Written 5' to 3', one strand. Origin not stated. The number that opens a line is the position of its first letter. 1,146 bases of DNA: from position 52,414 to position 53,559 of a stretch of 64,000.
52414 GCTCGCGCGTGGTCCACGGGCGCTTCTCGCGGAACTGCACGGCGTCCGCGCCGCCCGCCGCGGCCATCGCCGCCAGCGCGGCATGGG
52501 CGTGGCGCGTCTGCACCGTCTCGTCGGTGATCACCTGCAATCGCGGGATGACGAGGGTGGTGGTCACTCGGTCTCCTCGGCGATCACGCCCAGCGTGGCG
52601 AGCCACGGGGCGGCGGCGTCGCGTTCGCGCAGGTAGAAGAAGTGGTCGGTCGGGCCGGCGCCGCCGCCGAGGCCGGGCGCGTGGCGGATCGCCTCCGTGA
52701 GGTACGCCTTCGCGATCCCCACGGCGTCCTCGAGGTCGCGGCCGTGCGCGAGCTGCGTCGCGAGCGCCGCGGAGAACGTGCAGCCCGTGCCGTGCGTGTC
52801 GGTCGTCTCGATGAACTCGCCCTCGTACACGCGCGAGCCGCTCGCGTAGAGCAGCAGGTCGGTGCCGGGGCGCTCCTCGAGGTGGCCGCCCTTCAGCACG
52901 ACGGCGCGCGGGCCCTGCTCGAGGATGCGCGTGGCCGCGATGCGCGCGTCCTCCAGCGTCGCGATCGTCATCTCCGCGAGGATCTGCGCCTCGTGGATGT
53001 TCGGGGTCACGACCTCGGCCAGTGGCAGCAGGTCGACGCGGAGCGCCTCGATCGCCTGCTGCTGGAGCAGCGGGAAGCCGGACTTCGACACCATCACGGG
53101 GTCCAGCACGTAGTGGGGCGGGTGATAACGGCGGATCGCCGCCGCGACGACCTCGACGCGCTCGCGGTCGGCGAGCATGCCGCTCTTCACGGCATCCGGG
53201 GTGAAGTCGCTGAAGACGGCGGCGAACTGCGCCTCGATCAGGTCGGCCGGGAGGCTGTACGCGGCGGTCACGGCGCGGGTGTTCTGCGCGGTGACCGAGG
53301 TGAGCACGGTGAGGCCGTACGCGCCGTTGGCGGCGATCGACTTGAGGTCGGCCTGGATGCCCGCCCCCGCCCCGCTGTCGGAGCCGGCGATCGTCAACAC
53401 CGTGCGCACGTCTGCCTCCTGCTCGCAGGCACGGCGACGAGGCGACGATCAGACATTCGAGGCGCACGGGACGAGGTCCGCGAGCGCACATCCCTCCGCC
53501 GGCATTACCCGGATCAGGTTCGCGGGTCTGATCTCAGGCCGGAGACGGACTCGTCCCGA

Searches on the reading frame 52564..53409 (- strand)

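Call 5: search_protein_families(library=pfam, proteins=[window:52564-53409:-])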
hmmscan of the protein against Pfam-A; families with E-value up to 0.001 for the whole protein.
window:52564-53409:- (281 aa): 2 families
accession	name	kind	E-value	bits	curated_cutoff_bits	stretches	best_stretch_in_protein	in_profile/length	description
PF08543.17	Phos_pyr_kin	-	3e-89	299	27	1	11-255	1-246/246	Phosphomethylpyrimidine kinase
PF00294.29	PfkB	-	1.7e-12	47.8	25.8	1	102-235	161-284/302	pfkB family carbohydrate kinase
